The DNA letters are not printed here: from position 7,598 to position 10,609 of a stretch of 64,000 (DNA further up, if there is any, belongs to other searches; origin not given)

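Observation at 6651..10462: Membrane-anchored DEAH-box SF2 helicase with unknown partner: candidate undescribed defence or DNA-surveillance module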

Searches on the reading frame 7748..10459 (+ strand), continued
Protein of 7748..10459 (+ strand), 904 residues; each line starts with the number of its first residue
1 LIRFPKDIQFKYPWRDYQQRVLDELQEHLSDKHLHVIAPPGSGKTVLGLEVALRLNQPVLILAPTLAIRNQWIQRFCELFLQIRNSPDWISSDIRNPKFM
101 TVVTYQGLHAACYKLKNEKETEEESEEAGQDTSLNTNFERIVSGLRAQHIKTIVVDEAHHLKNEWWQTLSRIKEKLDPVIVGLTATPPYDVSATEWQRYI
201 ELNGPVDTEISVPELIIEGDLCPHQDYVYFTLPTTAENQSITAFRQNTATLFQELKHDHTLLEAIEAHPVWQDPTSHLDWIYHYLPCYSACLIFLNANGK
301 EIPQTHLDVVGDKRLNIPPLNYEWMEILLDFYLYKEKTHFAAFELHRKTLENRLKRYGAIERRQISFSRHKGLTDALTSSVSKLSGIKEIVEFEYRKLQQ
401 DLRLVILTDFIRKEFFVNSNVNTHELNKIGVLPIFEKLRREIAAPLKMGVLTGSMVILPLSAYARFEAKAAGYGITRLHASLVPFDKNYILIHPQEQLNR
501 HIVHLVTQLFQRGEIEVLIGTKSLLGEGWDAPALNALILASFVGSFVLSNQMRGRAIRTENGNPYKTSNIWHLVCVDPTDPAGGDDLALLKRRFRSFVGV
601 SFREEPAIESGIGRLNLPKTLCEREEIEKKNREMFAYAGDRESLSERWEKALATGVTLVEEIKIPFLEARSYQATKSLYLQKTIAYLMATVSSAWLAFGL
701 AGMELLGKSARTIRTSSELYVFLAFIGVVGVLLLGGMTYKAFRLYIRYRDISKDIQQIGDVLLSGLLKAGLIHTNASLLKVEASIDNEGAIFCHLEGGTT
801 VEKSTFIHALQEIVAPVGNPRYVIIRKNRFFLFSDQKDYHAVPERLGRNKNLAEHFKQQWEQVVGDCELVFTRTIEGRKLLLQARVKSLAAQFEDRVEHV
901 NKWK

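Call 38: search_protein_families(library=padloc, alignment_id=A2, max_evalue=0.00001)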
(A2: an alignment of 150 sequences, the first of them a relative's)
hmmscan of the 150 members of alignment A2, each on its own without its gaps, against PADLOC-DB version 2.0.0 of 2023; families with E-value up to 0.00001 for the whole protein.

A. member 1, L001:7916-8242:+ (109 aa): 0 families

B. families by the number of members that match (of 150 scanned): 248 families (the first 25 are shown)
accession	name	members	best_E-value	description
PDLC04140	mad8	3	8.3e-20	mads_8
PDLC04135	mad3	2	1.4e-50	mads_3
PDLC03418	REase_II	2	5e-15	Type II restriction enzyme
PDLC02926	HTH_VI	2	2e-11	-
PDLC03668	Control_protein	2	3.7e-11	control protein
PDLC02980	AriA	2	1.3e-10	-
PDLC03665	Control_protein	2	5.5e-10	control protein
PDLC04164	AriA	2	2.3e-09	-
PDLC02914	ATPase-Toprim_I-B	2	3.5e-09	-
PDLC02335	AbiLi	2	2.3e-08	AbiLi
PDLC04142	capH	2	1.4e-07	capH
PDLC03658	mREase_IV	1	3.2e-227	Type IV methyl-directed restriction enzyme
PDLC03653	REase_III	1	3.1e-194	Type III restriction enzyme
PDLC02299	AbiEii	1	2.2e-137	AbiEii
PDLC00802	Cyclase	1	6.3e-137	oligonucleotide-cyclase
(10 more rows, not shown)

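Call 39: predict_structure(alignment_id=A1)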
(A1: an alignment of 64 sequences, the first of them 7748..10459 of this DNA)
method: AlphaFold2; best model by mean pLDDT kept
length: 904 residues; sequences in the alignment: 64
mean_pLDDT: 80.4   pTM: 0.72
mean pLDDT of the five models: 80.4, 79.8, 78.5, 77.4, 76.2
residues with pLDDT >= 90: 234; 70-90: 512; 50-70: 117; < 50: 41
segments of 3 or more residues with pLDDT < 50: 116-133, 705-714, 833-835, 895-900
pLDDT, mean of each block of 10 residues (from residue 1): 86 88 79 84 89 92 85 91 89 93 92 55 32 70 93 86 83 91 73 72 81 86 93 91 89 91 90 84 84 90 80 70 91 87 91 86 78 82 94 94 90 78 77 91 87 88 89 80 84 79 87 93 66 89 62 83 89 90 84 81 82 82 88 95 91 63 53 66 77 69 46 54 72 76 67 81 89 83 71 73 75 76 77 61 86 90 86 79 69 49 59
secondary structure, 60 per line:
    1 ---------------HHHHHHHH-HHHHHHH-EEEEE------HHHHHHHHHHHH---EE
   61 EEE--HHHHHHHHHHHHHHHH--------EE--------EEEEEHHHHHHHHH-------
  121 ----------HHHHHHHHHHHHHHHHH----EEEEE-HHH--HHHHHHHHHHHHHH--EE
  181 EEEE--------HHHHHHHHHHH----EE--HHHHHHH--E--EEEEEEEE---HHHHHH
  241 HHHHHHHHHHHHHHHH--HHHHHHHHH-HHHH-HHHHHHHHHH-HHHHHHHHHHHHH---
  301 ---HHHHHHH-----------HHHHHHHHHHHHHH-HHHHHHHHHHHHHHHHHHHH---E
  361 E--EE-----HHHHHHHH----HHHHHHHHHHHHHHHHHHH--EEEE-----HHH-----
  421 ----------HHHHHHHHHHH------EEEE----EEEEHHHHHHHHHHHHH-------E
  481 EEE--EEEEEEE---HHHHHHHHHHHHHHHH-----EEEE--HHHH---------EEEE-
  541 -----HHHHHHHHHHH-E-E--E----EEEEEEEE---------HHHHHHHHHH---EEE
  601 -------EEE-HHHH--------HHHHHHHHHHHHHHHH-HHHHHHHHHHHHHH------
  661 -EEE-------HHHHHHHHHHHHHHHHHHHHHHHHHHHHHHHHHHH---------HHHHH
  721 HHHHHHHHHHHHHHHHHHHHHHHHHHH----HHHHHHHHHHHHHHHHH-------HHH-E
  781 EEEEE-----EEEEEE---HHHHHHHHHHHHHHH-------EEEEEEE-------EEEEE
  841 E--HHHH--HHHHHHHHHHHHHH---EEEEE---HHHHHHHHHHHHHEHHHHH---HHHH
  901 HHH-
elements in order (helices of 4 or more, strands of 3 or more residues): H16-23 H25-31 E33-37 H44-55 E59-63 H66-81 E100-104 H105-113 H131-147 E152-156 H163-176 E179-184 H193-203 H212-218 E224-231 H235-256 H259-267 H269-272 H274-283 H285-297 H304-310 H322-335 H337-356 H371-378 H383-401 E404-407 H431-441 E448-451 E456-459 H460-472 E480-483 E486-492 H496-511 E517-520 H523-526 E536-539 H546-556 E568-575 H585-594 E598-600 E608-610 H612-615 H624-639 H641-654 E662-664 H672-706 H716-747 H752-768 E780-785 E791-796 H800-814 E822-828 E836-841 H844-847 H850-863 E867-871 H875-887 H889-893 H897-903

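Call 43: fold_search(model_id=the predicted structure, library=pdb)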
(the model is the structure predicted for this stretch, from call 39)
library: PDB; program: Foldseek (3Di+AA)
matches with E <= 10: 969; with E <= 0.001: 220
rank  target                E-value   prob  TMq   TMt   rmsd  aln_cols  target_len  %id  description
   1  5tnu_A                4.1e-13  1.00  0.18  0.34  21.3       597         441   15  S. tokodaii XPB II crystal structure at 3.0 Angstrom resolution (released 2017-11-01)
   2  6p4o_A                1.0e-12  1.00  0.24  0.42  11.4       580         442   16  Complex of XPB helicase with Bax1 endonuclease from Sulfurisphaera tokodaii at 3.15 Angstroms resolution (released 2020-06-03)
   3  6p4o_C                1.8e-12  1.00  0.23  0.41  11.8       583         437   15  Complex of XPB helicase with Bax1 endonuclease from Sulfurisphaera tokodaii at 3.15 Angstroms resolution (released 2020-06-03)
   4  6p4w_A                1.8e-12  1.00  0.22  0.39  12.2       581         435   16  XPB helicase in a complex with truncated Bax1 from Sulfurisphaera tokodaii at 2.96 Angstrom resolution (released 2020-06-03)
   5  6p4f_C                1.9e-12  1.00  0.31  0.59   7.7       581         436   17  Crystal structure of the XPB-Bax1-forked DNA ternary complex (released 2020-06-17)
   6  6p4o_E                5.6e-12  1.00  0.24  0.41  12.2       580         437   15  Complex of XPB helicase with Bax1 endonuclease from Sulfurisphaera tokodaii at 3.15 Angstroms resolution (released 2020-06-03)
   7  6p66_A                6.6e-11  1.00  0.17  0.33  21.7       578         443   16  The crystal structure of the XPB complex with Bax1 from Archaeoglobus fulgidus at 3.0 Angstrom resolution (released 2020-06-17)
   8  9el5_A                8.0e-11  1.00  0.32  0.51  13.7       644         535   15  FANCM translocase domain bound to DNA (released 2025-06-18)
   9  2fwr_B                1.8e-10  1.00  0.17  0.34  21.5       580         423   16  Structure of Archaeoglobus Fulgidis XPB (released 2006-04-18)
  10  8ebs_A                2.1e-10  1.00  0.33  0.47   9.9       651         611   14  Initial DNA-lesion (Cy5) binding by XPC and TFIIH (released 2023-04-19)
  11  1wp9_B                2.4e-10  1.00  0.26  0.43  13.5       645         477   16  Crystal structure of Pyrococcus furiosus Hef helicase domain (released 2005-02-01)
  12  8ebv_A                2.5e-10  1.00  0.32  0.46  10.6       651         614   14  Initial DNA-lesion (AP) binding by XPC and TFIIH complex 1 (released 2023-04-19)
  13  7egb_6                2.7e-10  1.00  0.32  0.46  10.6       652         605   13  TFIID-based holo PIC on SCP promoter (released 2021-05-05)
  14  2fwr_A                2.8e-10  1.00  0.17  0.34  21.5       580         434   17  Structure of Archaeoglobus Fulgidis XPB (released 2006-04-18)
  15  9pd3_A                3.1e-10  1.00  0.32  0.45  11.9       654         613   14  NER dual incision complex - DuIS (released 2026-02-18)
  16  1wp9_D                3.6e-10  1.00  0.26  0.44  12.8       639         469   16  Crystal structure of Pyrococcus furiosus Hef helicase domain (released 2005-02-01)
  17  1wp9_C                4.6e-10  1.00  0.26  0.44  12.9       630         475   16  Crystal structure of Pyrococcus furiosus Hef helicase domain (released 2005-02-01)
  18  1wp9_A                4.6e-10  1.00  0.26  0.44  13.2       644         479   16  Crystal structure of Pyrococcus furiosus Hef helicase domain (released 2005-02-01)
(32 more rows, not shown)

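Call 45: find_encoding_contigs(protein=P0001, flank=10000, max_places=4)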
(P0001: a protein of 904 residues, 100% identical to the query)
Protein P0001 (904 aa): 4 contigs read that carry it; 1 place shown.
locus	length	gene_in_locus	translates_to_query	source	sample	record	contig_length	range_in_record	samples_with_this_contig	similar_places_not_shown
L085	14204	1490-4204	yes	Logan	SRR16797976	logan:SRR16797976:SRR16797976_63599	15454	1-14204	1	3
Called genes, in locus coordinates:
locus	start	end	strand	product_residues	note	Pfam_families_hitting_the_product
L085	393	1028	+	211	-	-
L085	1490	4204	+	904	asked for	PF00270:DEAD, PF04851:ResIII, PF13191:AAA_16 (faint), PF13401:AAA_22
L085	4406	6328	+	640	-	PF14903:WG_beta_rep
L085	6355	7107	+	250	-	PF00882:Zn_dep_PLPC, PF13803:DUF4184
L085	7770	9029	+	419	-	PF04055:Radical_SAM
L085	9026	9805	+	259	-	PF13566:DUF4130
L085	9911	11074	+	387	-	PF18962:Por_Secre_tail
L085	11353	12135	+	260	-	PF10677:DUF2490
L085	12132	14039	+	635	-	-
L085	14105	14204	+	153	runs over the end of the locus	-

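Call 70: search_solved_structures(query=A1, max_evalue=0.01)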
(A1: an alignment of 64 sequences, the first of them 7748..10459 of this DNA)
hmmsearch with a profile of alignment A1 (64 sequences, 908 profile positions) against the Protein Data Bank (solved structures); distinct sequences matched with E-value up to 0.01: 11.
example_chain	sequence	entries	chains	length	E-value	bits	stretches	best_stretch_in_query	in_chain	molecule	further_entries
6p66_A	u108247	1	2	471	7.9e-13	50.7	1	12-110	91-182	DNA repair protein RAD25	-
2fwr_A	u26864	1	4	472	8e-13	50.7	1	12-110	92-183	DNA repair protein RAD25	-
2fz4_A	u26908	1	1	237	1.2e-12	50.1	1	12-110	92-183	DNA repair protein RAD25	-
6p4f_A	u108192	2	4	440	7.9e-11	44.1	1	9-108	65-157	DNA-dependent ATPase XPBII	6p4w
5tnu_A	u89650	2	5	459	9.2e-11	43.8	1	9-108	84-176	DNA-dependent ATPase XPBII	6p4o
1wp9_A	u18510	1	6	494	3.6e-05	25.3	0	510-572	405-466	ATP-dependent RNA helicase, putative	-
7egt_A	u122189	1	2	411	0.0015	20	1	18-83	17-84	UvrABC system protein B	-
5fmf_1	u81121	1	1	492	0.002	19.6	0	11-109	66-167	DNA REPAIR HELICASE RAD25, SSL2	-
1d2m_A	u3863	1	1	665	0.0029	19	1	18-83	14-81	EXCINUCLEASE ABC SUBUNIT B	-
1c4o_A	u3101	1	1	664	0.003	19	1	19-83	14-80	DNA NUCLEOTIDE EXCISION REPAIR ENZYME UVRB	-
5sva_Z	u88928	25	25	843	0.007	17.8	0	11-109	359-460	DNA repair helicase RAD25 | General transcription and DNA repair factor IIH helicase subunit XPB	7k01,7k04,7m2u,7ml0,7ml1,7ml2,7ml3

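Call 72: list_cluster_members(proteins=[P0001, P0336, P0315, P0340, P0289, P0279, P0176, P0210, P0243, P0238])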
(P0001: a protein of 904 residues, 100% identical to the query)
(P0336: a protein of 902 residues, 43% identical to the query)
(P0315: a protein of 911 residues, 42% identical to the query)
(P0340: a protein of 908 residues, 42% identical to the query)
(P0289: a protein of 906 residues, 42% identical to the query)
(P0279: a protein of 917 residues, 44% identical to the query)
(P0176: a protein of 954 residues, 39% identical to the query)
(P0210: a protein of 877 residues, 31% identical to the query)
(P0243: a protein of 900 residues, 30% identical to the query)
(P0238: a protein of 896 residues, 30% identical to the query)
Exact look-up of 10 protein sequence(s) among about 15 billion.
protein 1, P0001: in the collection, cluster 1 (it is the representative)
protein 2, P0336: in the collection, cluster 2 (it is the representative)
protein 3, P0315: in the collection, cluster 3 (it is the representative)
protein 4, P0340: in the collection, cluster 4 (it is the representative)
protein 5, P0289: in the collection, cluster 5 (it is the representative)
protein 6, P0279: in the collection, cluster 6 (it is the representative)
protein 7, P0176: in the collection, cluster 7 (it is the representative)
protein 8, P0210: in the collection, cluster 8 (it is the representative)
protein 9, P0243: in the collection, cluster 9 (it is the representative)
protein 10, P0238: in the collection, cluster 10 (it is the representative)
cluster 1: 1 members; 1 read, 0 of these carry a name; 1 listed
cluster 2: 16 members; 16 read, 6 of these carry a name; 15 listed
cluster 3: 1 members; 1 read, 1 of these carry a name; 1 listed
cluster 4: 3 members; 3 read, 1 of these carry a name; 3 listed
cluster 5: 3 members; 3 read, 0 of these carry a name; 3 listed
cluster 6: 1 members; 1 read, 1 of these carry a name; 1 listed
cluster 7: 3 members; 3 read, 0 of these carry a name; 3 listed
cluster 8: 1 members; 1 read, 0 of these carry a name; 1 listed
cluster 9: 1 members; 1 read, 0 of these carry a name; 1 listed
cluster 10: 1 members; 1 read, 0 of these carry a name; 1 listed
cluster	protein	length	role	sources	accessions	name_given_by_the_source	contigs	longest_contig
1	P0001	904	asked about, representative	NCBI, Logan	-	-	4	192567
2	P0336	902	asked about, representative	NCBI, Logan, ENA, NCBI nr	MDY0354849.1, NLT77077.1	MAG: DEAD/DEAH box helicase family protein [Sedimentisphaerales bacterium] | DEAD/DEAH box helicase family protein [Sedimentisphaerales bacterium]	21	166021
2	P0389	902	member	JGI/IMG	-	superfamily II DNA or RNA helicase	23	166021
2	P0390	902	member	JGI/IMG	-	superfamily II DNA or RNA helicase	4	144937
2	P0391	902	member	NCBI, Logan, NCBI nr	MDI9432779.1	MAG: DEAD/DEAH box helicase family protein [Planctomycetota bacterium] | DEAD/DEAH box helicase family protein [Planctomycetota bacterium]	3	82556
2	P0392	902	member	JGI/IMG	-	superfamily II DNA or RNA helicase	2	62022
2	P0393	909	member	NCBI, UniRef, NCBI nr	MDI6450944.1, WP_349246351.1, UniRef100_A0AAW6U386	DEAD/DEAH box helicase family protein [Anaerobaca lacustris] | DEAD/DEAH box helicase family protein n=1 Tax=Anaerobaca lacustris TaxID=3044600 ... | DEAD/DEAH box helicase family protein [Sedimentisphaerales bacterium M17dextr]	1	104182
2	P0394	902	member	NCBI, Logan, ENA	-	-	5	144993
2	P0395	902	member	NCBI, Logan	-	-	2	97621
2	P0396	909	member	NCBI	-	-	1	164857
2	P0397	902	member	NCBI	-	-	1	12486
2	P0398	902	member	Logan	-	-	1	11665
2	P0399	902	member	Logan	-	-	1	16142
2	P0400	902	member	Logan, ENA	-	-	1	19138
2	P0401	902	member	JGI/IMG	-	-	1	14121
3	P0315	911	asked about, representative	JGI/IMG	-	superfamily II DNA or RNA helicase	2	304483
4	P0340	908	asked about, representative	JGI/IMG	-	-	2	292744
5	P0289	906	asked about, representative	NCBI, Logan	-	-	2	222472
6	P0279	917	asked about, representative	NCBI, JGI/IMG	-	superfamily II DNA or RNA helicase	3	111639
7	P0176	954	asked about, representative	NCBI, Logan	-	-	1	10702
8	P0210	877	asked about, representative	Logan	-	-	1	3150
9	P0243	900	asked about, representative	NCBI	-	-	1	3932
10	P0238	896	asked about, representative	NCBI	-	-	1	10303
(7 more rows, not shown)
